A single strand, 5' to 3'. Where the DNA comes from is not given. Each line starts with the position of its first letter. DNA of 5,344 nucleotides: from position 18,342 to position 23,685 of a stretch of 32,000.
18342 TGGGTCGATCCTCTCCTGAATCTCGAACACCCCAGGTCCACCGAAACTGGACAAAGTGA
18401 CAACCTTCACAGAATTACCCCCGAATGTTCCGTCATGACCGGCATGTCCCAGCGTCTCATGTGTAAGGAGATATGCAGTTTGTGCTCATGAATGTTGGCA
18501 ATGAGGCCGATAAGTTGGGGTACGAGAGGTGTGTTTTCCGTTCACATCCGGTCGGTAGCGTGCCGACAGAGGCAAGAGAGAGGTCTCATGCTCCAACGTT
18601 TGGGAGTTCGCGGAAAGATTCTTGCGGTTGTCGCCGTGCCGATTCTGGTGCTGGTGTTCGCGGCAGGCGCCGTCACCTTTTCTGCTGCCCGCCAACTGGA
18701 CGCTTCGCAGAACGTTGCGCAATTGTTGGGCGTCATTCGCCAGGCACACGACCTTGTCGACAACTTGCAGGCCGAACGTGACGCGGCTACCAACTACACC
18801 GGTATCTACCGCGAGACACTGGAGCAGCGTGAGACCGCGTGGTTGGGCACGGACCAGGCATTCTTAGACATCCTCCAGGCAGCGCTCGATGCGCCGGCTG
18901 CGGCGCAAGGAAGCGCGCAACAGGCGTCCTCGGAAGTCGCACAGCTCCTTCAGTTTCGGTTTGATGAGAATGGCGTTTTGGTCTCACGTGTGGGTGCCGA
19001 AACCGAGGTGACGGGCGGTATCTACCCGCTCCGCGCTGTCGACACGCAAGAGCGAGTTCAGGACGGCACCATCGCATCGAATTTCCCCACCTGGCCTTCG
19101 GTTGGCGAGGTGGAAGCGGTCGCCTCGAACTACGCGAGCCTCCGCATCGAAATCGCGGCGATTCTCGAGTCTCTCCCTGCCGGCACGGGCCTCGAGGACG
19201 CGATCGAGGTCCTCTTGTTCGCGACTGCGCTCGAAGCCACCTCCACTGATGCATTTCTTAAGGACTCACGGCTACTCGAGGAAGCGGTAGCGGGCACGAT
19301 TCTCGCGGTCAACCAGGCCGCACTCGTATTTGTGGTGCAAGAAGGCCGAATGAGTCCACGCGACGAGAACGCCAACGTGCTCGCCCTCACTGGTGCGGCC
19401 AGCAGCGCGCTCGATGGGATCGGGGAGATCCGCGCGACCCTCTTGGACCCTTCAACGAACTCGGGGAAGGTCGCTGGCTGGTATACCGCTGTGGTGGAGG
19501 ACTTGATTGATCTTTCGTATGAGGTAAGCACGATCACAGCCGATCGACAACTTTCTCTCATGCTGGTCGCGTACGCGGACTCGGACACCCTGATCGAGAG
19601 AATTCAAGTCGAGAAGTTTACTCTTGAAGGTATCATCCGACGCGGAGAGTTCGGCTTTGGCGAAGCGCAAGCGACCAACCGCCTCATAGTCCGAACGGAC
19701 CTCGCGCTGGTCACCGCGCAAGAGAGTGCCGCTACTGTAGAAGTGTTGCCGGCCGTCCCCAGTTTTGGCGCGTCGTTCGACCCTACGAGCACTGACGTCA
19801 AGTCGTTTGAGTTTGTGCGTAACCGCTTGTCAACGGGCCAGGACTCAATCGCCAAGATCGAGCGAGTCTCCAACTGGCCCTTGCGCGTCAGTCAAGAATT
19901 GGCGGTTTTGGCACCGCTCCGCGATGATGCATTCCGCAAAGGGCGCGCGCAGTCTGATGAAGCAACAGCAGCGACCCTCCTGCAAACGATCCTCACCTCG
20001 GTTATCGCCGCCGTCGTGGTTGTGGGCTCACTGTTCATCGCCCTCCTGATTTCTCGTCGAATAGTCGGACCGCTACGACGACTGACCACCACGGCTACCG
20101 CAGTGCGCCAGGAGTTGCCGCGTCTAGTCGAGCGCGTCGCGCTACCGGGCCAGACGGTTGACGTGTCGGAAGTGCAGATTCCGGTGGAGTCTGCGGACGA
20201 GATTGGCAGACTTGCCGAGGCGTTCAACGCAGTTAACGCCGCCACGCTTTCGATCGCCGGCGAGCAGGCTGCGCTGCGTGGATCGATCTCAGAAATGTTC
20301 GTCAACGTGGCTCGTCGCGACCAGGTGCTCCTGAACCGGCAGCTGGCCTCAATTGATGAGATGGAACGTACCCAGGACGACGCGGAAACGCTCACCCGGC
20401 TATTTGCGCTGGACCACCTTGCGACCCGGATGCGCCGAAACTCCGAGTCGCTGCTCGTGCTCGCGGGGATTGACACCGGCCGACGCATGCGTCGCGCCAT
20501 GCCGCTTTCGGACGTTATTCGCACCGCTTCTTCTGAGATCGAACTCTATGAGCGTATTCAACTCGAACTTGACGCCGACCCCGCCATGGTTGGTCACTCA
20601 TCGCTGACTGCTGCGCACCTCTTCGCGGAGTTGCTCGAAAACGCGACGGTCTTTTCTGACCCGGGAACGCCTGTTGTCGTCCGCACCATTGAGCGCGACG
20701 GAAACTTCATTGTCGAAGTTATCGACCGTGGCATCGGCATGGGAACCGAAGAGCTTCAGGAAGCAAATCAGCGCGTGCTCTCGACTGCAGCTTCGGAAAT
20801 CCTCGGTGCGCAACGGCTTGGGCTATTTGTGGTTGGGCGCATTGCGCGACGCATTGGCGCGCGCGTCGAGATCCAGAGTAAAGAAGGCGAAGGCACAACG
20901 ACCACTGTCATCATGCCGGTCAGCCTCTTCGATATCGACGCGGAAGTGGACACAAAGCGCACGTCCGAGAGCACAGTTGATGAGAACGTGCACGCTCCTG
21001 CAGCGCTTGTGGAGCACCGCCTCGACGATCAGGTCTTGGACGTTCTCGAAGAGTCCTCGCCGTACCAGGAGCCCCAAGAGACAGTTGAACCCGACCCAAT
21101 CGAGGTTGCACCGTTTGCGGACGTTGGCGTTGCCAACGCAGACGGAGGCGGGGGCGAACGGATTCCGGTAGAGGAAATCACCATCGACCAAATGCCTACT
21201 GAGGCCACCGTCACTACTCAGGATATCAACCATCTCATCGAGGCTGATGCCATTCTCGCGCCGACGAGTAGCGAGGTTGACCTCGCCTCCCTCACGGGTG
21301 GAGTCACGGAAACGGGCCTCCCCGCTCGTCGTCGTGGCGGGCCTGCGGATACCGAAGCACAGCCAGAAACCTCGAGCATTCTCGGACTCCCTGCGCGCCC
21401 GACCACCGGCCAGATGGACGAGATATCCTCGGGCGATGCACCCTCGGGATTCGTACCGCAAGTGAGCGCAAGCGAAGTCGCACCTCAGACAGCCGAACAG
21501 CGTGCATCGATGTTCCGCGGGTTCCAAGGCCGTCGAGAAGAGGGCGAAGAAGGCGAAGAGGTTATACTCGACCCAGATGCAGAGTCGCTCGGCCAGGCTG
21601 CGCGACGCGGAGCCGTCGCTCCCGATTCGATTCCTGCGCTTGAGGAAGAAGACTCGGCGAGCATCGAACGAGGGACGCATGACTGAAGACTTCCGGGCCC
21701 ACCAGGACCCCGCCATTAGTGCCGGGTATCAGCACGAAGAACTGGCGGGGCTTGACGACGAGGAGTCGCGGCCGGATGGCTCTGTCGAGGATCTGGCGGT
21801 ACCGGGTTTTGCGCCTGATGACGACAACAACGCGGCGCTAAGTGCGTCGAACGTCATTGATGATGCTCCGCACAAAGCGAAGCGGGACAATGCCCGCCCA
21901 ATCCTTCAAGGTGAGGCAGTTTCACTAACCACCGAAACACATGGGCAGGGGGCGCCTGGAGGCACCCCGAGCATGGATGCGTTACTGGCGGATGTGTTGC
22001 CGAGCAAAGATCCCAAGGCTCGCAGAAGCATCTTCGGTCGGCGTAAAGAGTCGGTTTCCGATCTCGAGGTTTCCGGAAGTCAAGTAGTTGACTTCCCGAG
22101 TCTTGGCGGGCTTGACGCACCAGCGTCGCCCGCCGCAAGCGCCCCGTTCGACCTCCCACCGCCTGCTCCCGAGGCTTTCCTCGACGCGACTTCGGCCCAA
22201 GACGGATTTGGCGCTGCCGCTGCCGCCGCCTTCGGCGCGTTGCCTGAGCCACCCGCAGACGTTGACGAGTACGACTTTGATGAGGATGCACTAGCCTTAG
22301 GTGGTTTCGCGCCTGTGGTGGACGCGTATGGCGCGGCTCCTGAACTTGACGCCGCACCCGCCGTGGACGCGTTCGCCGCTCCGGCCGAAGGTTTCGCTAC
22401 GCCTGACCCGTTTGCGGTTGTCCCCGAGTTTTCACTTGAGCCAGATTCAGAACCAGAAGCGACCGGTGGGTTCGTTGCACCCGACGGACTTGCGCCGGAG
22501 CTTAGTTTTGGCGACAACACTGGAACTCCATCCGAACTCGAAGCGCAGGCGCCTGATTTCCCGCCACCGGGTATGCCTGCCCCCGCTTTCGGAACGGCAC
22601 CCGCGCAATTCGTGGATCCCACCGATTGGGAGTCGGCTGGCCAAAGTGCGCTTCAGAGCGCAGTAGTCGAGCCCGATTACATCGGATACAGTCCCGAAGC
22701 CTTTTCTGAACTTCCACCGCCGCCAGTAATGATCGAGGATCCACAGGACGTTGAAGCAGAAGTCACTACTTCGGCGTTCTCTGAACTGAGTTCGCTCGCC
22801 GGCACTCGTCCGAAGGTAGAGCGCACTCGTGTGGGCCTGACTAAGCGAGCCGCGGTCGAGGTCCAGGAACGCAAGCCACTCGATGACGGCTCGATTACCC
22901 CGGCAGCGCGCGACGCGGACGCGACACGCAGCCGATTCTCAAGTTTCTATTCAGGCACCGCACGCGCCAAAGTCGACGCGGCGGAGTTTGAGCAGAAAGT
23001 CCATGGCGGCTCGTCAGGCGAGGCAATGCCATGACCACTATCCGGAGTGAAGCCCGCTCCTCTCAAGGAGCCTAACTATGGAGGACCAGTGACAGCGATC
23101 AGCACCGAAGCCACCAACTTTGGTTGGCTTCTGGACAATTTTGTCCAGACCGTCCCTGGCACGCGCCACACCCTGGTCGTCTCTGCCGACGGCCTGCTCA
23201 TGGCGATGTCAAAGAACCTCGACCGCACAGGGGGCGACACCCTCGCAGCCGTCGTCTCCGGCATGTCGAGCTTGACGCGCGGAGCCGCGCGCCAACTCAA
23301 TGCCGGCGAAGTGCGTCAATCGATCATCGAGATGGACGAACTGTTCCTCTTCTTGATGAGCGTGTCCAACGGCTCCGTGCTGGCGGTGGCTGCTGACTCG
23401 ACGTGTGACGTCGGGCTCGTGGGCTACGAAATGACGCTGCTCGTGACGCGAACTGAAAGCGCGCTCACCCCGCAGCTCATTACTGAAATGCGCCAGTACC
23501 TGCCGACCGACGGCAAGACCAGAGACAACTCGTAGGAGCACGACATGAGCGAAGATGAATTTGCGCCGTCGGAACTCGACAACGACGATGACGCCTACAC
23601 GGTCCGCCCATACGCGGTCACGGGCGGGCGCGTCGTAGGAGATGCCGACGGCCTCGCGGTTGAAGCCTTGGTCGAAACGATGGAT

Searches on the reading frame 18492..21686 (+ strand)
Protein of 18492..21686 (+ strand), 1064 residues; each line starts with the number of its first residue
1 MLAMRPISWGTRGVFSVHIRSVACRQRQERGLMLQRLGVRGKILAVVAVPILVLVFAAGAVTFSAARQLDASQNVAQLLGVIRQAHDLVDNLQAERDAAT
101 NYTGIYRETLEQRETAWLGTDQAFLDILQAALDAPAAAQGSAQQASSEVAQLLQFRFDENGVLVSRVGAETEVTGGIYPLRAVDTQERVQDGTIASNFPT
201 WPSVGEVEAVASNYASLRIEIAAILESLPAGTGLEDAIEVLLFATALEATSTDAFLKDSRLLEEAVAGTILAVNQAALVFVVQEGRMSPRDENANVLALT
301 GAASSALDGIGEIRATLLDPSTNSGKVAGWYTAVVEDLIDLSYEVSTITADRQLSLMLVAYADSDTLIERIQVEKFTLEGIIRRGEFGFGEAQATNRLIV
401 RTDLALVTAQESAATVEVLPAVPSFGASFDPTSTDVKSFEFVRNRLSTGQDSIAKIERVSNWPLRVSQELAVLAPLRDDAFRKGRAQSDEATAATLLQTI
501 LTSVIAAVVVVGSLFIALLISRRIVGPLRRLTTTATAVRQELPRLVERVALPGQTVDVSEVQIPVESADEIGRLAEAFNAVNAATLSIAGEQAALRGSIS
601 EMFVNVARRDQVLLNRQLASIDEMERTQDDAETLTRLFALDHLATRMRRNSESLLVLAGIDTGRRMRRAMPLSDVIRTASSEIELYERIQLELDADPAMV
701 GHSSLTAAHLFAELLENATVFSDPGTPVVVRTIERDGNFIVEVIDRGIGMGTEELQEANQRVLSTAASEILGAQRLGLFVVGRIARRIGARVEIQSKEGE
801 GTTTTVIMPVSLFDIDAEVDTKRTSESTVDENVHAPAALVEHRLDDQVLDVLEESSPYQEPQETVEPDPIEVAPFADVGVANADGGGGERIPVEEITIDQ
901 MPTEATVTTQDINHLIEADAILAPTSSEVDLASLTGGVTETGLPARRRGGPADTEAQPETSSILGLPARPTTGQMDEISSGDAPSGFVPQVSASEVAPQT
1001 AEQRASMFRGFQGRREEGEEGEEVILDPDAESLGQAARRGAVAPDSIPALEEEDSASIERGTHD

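Call 53: search_protein_families(library=pfam, proteins=[window:18492-21686:+], max_evalue=0.00001)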
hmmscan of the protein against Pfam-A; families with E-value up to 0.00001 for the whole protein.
window:18492-21686:+ (1064 aa): 3 families
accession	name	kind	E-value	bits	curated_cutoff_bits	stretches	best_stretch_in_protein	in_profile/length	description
PF02518.31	HATPase_c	-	1.9e-13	51.3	26.4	1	707-810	6-109/111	Histidine kinase-, DNA gyrase B-, and HSP90-like ATPase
PF08376.15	NIT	-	1.7e-10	42.1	24.9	1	260-445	28-201/239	Nitrate and nitrite sensing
PF00672.30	HAMP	-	1.5e-08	35.3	25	1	519-580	1-46/53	HAMP domain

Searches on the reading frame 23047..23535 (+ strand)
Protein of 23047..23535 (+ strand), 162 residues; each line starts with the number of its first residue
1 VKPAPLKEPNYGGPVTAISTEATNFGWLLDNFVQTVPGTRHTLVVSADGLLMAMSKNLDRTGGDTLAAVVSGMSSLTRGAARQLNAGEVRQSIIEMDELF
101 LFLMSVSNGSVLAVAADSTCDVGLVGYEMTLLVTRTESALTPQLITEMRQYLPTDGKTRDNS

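Call 53: search_protein_families(library=pfam, proteins=[window:23047-23535:+], max_evalue=0.00001)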
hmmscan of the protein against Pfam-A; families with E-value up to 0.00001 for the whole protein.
window:23047-23535:+ (162 aa): 1 family
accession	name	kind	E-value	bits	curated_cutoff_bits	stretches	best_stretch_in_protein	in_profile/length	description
PF03259.23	Robl_LC7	-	5.6e-22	77.7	23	1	27-115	3-90/91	Roadblock/LC7 domain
